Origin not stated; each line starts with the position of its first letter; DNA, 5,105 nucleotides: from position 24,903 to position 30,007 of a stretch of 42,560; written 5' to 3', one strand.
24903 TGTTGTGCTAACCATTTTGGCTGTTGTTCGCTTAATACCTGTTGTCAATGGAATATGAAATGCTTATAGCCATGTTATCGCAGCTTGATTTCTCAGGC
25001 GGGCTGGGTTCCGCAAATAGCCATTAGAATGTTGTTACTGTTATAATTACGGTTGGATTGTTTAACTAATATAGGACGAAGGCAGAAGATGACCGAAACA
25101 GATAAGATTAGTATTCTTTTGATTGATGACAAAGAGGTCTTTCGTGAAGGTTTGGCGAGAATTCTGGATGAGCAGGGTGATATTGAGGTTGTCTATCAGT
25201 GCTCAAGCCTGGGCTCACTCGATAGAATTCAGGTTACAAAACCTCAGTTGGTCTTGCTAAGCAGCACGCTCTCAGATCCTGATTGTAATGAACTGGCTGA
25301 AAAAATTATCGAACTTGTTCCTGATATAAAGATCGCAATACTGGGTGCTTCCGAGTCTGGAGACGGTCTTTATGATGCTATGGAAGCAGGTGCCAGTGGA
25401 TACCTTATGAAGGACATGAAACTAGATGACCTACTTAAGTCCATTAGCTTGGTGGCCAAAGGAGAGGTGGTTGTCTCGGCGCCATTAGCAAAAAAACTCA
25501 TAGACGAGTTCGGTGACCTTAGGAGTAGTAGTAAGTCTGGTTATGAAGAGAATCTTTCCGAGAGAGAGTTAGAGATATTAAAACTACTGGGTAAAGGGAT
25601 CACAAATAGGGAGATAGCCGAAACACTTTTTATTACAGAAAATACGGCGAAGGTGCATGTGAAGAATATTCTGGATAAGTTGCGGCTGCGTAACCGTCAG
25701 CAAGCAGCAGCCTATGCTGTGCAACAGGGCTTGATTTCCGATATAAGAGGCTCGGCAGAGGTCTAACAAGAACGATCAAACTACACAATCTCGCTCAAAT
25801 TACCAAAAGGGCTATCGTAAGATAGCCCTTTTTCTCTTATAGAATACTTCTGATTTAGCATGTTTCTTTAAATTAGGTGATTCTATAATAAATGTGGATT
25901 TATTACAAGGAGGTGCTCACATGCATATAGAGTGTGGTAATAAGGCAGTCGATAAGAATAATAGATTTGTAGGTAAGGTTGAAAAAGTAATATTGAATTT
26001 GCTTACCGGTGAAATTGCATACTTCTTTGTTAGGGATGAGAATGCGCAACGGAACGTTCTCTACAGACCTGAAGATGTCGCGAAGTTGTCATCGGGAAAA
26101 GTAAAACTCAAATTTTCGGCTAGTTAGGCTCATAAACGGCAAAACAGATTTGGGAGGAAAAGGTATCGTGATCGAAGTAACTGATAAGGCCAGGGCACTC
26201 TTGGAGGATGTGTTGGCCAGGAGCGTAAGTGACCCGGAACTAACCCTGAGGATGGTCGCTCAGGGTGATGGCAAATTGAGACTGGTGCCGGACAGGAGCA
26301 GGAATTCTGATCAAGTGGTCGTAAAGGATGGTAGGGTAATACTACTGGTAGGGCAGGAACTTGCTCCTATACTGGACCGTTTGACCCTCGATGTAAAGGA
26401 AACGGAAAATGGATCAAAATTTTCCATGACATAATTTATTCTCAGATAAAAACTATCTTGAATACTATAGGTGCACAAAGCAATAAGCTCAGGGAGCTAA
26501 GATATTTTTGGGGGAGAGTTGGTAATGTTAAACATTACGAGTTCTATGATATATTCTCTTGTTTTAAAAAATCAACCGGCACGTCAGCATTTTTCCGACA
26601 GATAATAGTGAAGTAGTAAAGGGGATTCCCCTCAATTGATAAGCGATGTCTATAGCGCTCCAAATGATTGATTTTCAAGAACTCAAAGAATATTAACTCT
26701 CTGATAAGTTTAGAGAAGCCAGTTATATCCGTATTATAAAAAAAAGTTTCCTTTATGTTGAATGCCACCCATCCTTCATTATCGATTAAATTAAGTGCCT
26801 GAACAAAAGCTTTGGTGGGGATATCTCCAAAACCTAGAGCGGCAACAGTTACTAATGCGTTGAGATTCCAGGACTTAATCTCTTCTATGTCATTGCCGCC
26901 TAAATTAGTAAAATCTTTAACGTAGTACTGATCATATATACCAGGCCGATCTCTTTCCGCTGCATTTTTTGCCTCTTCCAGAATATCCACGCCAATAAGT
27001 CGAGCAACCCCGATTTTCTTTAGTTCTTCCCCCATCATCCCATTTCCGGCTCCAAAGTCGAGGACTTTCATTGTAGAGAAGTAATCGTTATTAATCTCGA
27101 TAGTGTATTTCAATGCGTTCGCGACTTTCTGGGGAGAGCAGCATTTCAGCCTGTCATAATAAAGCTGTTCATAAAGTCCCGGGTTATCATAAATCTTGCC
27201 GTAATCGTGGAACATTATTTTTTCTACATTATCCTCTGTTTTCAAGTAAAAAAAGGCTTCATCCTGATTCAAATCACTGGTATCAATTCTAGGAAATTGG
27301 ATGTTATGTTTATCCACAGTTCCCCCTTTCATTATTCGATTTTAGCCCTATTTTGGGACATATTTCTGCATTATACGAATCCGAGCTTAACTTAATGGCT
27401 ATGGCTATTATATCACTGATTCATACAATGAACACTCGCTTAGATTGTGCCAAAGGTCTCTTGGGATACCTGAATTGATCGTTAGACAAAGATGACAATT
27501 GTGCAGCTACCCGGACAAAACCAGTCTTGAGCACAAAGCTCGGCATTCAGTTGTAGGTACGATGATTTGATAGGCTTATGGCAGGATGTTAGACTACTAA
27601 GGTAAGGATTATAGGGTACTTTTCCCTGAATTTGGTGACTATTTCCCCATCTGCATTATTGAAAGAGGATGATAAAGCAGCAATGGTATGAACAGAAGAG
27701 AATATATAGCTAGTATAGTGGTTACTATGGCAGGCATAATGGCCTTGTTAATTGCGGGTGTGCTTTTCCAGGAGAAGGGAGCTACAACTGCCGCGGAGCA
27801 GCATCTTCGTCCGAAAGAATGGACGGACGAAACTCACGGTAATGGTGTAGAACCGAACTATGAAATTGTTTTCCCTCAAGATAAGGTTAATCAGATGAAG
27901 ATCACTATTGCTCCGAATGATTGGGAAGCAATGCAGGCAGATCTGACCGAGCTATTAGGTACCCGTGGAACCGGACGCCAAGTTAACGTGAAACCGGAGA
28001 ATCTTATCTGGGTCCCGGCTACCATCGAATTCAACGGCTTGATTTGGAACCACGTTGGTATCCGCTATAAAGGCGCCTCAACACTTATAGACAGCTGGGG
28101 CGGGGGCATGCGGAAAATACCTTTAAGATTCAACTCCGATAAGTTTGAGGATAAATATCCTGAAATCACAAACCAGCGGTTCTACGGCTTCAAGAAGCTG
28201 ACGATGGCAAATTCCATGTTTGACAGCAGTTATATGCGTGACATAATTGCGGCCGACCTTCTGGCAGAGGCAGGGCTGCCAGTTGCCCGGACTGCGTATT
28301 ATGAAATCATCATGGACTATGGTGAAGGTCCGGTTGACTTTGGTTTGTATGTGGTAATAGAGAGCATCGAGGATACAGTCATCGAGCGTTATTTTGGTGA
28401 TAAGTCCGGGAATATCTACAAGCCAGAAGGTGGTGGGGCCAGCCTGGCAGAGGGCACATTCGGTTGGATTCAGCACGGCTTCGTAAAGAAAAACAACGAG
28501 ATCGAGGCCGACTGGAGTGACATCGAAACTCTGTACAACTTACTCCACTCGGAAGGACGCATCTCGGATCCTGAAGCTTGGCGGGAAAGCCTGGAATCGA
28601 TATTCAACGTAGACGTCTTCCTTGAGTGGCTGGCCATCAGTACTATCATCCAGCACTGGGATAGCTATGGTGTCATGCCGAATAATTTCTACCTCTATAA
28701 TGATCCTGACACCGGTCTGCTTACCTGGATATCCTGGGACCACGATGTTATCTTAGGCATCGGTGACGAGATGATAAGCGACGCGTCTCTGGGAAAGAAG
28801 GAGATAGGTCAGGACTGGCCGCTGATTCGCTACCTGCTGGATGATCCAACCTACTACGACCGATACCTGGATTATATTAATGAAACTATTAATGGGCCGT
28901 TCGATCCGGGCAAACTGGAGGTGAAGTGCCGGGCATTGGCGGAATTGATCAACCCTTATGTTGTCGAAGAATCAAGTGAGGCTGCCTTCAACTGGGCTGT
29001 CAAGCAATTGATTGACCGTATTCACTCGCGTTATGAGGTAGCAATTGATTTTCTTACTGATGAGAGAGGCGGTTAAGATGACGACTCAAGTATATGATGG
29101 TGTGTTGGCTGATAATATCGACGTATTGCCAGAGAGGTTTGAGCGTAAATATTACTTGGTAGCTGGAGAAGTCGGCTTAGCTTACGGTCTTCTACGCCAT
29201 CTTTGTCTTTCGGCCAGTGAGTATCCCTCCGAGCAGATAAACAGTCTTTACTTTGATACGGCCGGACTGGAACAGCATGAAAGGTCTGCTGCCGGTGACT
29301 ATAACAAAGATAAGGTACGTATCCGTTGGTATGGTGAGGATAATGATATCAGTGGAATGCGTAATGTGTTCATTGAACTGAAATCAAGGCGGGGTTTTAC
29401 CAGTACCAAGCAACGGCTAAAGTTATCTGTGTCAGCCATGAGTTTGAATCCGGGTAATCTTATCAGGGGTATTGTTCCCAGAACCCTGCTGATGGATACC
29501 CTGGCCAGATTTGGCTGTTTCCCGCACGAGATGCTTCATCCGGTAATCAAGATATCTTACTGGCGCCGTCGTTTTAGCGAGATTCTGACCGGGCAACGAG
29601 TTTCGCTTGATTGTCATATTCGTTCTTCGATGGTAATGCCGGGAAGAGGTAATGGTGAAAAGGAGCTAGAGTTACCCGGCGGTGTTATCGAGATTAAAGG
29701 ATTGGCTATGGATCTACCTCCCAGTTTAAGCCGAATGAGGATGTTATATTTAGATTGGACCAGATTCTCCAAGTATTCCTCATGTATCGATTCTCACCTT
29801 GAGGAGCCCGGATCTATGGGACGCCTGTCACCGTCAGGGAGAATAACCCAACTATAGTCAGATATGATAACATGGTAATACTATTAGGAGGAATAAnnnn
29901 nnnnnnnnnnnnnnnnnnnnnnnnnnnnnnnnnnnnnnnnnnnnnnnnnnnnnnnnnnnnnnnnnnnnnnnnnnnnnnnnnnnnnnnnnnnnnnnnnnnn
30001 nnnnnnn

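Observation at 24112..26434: Mirror-image module: two diverged PRC-barrel + Cys-less IscA-fold gene pairs flanking an orphan LuxR-type regulator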

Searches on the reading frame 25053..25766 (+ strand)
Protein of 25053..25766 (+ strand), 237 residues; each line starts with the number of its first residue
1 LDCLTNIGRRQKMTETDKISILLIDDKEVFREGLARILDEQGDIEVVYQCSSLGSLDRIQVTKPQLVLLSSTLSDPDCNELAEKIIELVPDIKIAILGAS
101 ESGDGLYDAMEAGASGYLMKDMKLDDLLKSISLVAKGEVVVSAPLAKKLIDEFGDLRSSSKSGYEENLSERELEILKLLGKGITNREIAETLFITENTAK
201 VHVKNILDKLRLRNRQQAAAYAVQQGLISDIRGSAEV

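Call 3: search_protein_families(library=pfam, proteins=[window:25053-25766:+], max_evalue=1)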
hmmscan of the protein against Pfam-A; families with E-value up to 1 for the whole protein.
window:25053-25766:+ (237 aa): 8 families
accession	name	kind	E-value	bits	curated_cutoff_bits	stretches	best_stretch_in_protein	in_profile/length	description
PF00196.25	GerE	-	6.8e-19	67.7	23.5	1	167-222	2-57/57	Bacterial regulatory proteins, luxR family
PF00072.30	Response_reg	-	2.7e-13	50.5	30.2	1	21-131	1-110/111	Response regulator receiver domain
PF13412.12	HTH_24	-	5.8e-05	23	21.9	1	169-205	2-40/48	Winged helix-turn-helix DNA-binding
PF04545.22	Sigma70_r4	-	0.00043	20.2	24.1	1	167-211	4-49/50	Sigma-70, region 4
PF08281.18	Sigma70_r4_2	-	0.0031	17.5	25.7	1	167-210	10-54/54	Sigma-70, region 4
PF13384.12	HTH_23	-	0.0034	17.6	24.6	1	171-200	6-35/50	Homeodomain-like domain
PF25091.1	DUF7806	-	0.0077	16.8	27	1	14-60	22-68/95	Domain of unknown function (DUF7806)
PF04967.18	HTH_10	-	0.18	12.1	23.1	1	181-210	22-51/53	HTH DNA binding domain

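Call 4: search_protein_families(library=ncbifam, proteins=[window:25053-25766:+], max_evalue=1)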
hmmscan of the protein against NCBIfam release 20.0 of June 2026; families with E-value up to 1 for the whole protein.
window:25053-25766:+ (237 aa): 74 families (the best 25 are shown)
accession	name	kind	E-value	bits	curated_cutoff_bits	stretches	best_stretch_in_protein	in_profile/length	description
NF007935.0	PRK10651.1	equivalog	9.8e-42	142.6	250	1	13-225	1-213/216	two-component system response regulator NarL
NF047785.1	respo_reg_MadR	equivalog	1.3e-36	126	300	1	19-228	1-209/209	MadR family response regulator transcription factor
NF052445.1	RespRegMctR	equivalog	2.3e-29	102.3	300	1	18-227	1-204/205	two-component system response regulator MctR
NF007708.0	PRK10403.1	equivalog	2.4e-26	92.5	343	1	13-224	1-210/215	nitrate/nitrite response regulator protein NarP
NF011896.0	PRK15369.1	equivalog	6.7e-25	87.9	242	1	18-227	3-209/211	two component system response regulator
NF007018.1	PRK09483.1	equivalog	3.9e-23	82.2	280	1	19-228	2-209/217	UvrY/SirA/GacA family response regulator transcription factor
NF007505.1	PRK10100.1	equivalog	5.9e-20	71.8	250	1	118-223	97-200/204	biofilm master transcriptional regulator CsgD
NF007403.0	PRK09935.1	equivalog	1.5e-17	63.9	271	1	19-225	4-207/210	fimbria biosynthesis transcriptional regulator FimZ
NF007685.0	PRK10360.1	equivalog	6.9e-17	61.9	258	1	19-217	2-187/196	response regulator transcription factor UhpA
NF041830.1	RR_TF_ErdR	exception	4.7e-15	55.9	390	1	20-224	3-207/213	response regulator transcription factor ErdR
NF052366.1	photon_PedR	equivalog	1.2e-13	51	120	1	167-228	2-63/74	photosynthetic electron transport-dependent transcriptional regulator PedR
TIGR03020.2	EpsA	equivalog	1.9e-13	50.6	170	1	158-223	181-246/247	XrtB/PEP-CTERM-associated transcriptional regulator EpsA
NF007561.1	PRK10188.1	equivalog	1.9e-11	43.8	350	1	164-228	176-240/240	quorum-sensing transcriptional regulator SdiA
NF041866.1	EpsW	equivalog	7e-10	38.6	200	1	16-136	3-126/131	exopolysaccharide biosynthesis response regulator EpsW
NF007419.0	PRK09958.1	equivalog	7.7e-09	35.4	251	1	22-215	4-191/204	acid-sensing system DNA-binding response regulator EvgA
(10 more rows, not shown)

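Call 75: search_protein_families(library=padloc, proteins=[window:25089-25766:+], max_evalue=0.1)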
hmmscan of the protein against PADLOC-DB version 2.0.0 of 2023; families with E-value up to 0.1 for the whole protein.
window:25089-25766:+ (225 aa): 8 families
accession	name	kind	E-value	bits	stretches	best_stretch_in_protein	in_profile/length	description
PDLC01851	CARF3--CARF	-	4.9e-06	24.1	1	152-200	206-254/279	-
PDLC01855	CARF3--CARF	-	2.3e-05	22.2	1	154-199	216-261/288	-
PDLC01268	CasR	-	0.00035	18.6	1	149-197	120-164/179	"CAS-I,CAS-II,CAS-III,CAS-IV,CAS-V,CAS-VI; associated_signaling"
PDLC01848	CARF3--CARF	-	0.0046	14.6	1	154-201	133-180/197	-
PDLC01866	CARF3--CARF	-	0.0066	14.4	1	147-197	128-180/207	-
PDLC01434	CasR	-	0.0084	14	1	149-197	124-168/191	"CAS-I,CAS-II,CAS-III,CAS-IV,CAS-V,CAS-VI; associated_signaling"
PDLC04725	PDC-M60B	-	0.017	12.9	1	6-65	3-63/158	-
PDLC02137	Csn2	-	0.035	12.1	0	54-89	168-201/220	-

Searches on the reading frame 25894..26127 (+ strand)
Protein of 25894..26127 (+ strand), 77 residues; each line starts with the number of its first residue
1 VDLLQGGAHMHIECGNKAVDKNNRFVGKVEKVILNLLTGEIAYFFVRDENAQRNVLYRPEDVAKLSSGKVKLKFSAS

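Call 3: search_protein_families(library=pfam, proteins=[window:25894-26127:+], max_evalue=1)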
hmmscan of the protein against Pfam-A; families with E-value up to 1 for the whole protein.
window:25894-26127:+ (77 aa): 1 family
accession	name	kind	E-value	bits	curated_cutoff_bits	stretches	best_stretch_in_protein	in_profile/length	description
PF05239.21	PRC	-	0.00062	20.2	21.2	1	15-72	11-71/78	PRC-barrel domain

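Call 4: search_protein_families(library=ncbifam, proteins=[window:25894-26127:+], max_evalue=1)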
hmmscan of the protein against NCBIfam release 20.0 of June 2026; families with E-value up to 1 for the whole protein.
window:25894-26127:+ (77 aa): 0 families

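Call 75: search_protein_families(library=padloc, proteins=[window:25921-26127:+], max_evalue=0.1)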
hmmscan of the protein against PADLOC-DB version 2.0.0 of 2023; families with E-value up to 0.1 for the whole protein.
window:25921-26127:+ (68 aa): 0 families

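Call 76: search_protein_families(library=phrogs, proteins=[window:25921-26127:+], max_evalue=0.1)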
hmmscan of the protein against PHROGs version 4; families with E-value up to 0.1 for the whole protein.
window:25921-26127:+ (68 aa): 0 families

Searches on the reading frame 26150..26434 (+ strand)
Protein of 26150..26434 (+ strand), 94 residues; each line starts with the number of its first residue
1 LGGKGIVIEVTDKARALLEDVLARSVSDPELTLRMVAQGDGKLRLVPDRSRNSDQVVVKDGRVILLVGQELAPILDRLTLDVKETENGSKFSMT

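Call 3: search_protein_families(library=pfam, proteins=[window:26150-26434:+], max_evalue=1)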
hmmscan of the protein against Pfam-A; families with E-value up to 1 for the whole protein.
window:26150-26434:+ (94 aa): 2 families
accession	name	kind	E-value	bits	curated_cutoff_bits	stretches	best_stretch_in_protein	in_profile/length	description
PF01521.26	Fe-S_biosyn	-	0.00046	20.8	26.3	1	8-92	3-96/110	Iron-sulphur cluster biosynthesis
PF22886.1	DUF7021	-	0.18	12.1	27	1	12-32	97-117/123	Domain of unknown function (DUF7021)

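Call 4: search_protein_families(library=ncbifam, proteins=[window:26150-26434:+], max_evalue=1)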
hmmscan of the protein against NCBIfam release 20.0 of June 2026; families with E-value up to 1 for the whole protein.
window:26150-26434:+ (94 aa): 3 families
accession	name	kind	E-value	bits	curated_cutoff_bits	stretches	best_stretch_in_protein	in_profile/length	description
TIGR00049.1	TIGR00049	subfamily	0.001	19.2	58.8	1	8-93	1-89/106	iron-sulfur cluster assembly accessory protein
NF038090.1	IscA_HesB_Se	subfamily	0.0077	16.5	85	1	8-93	2-88/101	IscA/HesB family protein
NF010147.0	PRK13623.1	equivalog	0.023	14.9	117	1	8-92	10-97/115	iron-sulfur cluster insertion protein ErpA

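Call 40: find_homologous_proteins(query=window:26168-26431:+, max_evalue=0.001)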
Query seq(88 aa) (88 aa): 6 proteins with E <= 0.001 among 7 candidates.
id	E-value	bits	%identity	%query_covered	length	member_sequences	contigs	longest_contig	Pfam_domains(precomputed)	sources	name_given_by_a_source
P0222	1.2e-46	173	100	100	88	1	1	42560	-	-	-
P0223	4.1e-39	149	85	100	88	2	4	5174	-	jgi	-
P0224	1.7e-34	135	78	100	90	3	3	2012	-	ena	-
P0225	4.0e-33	130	75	100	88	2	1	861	-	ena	-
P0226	2.4e-32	128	72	100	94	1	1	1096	-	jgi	jgi:Fe-S cluster assembly iron-binding protein IscA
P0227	3.6e-31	124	72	100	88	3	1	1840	-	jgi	-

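Call 41: find_encoding_contigs(protein=P0223, flank=5000, max_places=4)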
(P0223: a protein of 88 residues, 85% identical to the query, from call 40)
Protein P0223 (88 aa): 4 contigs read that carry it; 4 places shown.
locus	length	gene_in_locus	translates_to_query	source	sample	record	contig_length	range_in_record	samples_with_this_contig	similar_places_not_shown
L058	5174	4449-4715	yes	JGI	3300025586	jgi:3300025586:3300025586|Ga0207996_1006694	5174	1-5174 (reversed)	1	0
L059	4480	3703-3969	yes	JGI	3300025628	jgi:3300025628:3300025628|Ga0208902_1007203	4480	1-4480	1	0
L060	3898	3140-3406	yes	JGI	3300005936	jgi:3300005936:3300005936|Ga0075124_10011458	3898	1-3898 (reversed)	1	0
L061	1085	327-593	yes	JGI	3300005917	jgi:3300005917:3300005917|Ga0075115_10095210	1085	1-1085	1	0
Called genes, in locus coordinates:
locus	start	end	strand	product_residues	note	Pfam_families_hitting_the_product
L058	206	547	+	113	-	-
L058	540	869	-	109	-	PF00589:Phage_integrase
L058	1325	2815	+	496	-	PF22483:Mu-transpos_C_2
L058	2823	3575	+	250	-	PF01695:IstB_IS21, PF00308:Bac_DnaA (weak)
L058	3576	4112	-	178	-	PF07929:PRiA4_ORF3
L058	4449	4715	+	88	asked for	-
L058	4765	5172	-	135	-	PF00665:rve, PF13683:rve_3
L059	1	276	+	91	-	?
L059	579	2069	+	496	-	PF22483:Mu-transpos_C_2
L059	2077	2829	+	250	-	PF01695:IstB_IS21, PF00308:Bac_DnaA (weak)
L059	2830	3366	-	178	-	PF07929:PRiA4_ORF3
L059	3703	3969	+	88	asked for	-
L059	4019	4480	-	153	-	?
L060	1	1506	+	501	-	?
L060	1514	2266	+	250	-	PF01695:IstB_IS21, PF00308:Bac_DnaA (weak)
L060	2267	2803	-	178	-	PF07929:PRiA4_ORF3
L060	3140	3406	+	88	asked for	-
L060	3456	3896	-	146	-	?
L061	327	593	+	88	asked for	-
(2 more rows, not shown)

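Call 42: find_encoding_contigs(protein=P0224, flank=5000, max_places=3)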
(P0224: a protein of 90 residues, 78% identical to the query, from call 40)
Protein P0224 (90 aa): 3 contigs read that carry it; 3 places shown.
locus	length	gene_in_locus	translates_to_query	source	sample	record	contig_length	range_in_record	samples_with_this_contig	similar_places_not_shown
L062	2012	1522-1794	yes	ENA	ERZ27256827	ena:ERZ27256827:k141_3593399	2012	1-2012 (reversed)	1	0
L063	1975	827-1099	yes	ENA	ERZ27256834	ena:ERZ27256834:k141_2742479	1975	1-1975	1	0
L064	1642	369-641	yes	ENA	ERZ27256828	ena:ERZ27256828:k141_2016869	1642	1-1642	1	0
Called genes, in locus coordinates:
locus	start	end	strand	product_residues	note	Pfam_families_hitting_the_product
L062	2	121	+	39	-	?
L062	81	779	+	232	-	PF00072:Response_reg, PF00196:GerE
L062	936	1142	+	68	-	-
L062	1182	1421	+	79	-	-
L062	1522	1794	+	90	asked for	-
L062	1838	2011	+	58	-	?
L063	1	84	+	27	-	?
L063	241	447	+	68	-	-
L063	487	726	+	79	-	-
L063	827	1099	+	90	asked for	-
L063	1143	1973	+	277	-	?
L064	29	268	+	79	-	-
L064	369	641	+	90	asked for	-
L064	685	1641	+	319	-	?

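Call 75: search_protein_families(library=padloc, proteins=[window:26168-26434:+], max_evalue=0.1)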
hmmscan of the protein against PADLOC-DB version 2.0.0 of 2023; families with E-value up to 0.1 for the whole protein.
window:26168-26434:+ (88 aa): 0 families

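Call 76: search_protein_families(library=phrogs, proteins=[window:26168-26434:+], max_evalue=0.1)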
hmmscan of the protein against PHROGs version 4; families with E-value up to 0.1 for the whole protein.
window:26168-26434:+ (88 aa): 1 family
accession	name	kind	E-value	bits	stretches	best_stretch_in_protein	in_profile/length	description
phrog_17776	-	unknown function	0.091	14.1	0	2-87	7-95/112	-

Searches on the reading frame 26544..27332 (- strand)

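Call 3: search_protein_families(library=pfam, proteins=[window:26544-27332:-], max_evalue=1)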
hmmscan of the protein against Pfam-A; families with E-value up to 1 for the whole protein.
window:26544-27332:- (262 aa): 7 families
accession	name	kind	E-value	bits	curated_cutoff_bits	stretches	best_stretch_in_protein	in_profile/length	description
PF13489.12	Methyltransf_23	-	6.4e-05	23.2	27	1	86-133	22-61/164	Methyltransferase domain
PF13649.12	Methyltransf_25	-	0.00031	21.8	27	1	90-144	1-58/97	Methyltransferase domain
PF08241.18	Methyltransf_11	-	0.0027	18.8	21.2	1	91-144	1-54/95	Methyltransferase domain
PF13847.12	Methyltransf_31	-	0.0054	16.9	27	1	86-125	3-44/145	Methyltransferase domain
PF06325.19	PrmA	-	0.05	13.5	22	1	87-127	162-202/296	Ribosomal protein L11 methyltransferase (PrmA)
PF05175.20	MTS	-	0.063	13.4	23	1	86-124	31-70/170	Methyltransferase small domain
PF03291.22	mRNA_G-N7_MeTrfase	-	0.07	12.7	26.6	1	81-125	56-100/315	mRNA (guanine-N(7))-methyltransferase domain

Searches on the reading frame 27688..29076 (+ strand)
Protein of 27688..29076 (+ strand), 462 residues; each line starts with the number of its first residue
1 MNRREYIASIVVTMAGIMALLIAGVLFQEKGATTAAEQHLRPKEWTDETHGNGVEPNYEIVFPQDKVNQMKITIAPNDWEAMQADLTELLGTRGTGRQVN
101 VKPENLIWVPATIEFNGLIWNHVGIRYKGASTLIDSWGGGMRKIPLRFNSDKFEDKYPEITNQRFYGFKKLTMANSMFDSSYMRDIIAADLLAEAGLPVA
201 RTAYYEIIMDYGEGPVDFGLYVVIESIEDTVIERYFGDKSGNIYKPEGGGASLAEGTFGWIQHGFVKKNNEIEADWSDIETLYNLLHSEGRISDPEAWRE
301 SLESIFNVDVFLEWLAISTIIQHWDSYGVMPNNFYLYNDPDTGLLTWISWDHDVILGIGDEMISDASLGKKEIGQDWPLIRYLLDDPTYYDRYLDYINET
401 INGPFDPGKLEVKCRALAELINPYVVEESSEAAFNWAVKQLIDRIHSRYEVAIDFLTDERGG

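Call 3: search_protein_families(library=pfam, proteins=[window:27688-29076:+], max_evalue=1)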
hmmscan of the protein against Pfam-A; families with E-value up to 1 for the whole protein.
window:27688-29076:+ (462 aa): 2 families
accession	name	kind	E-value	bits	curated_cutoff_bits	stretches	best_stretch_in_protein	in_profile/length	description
PF08757.17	CotH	-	9.7e-54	183.5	23.8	1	125-434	1-297/322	CotH kinase protein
PF16592.10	Cas9_REC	-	0.026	13.7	25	1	124-206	69-154/541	REC lobe of CRISPR-associated endonuclease Cas9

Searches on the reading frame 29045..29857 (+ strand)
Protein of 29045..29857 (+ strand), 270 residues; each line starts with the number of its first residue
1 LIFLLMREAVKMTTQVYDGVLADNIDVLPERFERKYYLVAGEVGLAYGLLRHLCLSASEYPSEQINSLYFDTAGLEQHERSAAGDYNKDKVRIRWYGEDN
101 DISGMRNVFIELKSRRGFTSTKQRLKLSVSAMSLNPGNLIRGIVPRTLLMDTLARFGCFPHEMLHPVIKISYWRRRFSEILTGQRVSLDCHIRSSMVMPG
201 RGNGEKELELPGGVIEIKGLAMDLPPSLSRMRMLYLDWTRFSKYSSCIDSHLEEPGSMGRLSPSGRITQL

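Call 59: search_protein_families(library=pfam, proteins=[window:29045-29857:+], max_evalue=0.001)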
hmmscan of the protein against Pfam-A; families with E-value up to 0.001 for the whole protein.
window:29045-29857:+ (270 aa): 1 family
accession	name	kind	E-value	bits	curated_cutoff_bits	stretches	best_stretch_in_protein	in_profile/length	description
PF09359.15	VTC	-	3.4e-18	66.5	23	1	33-249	4-232/235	VTC domain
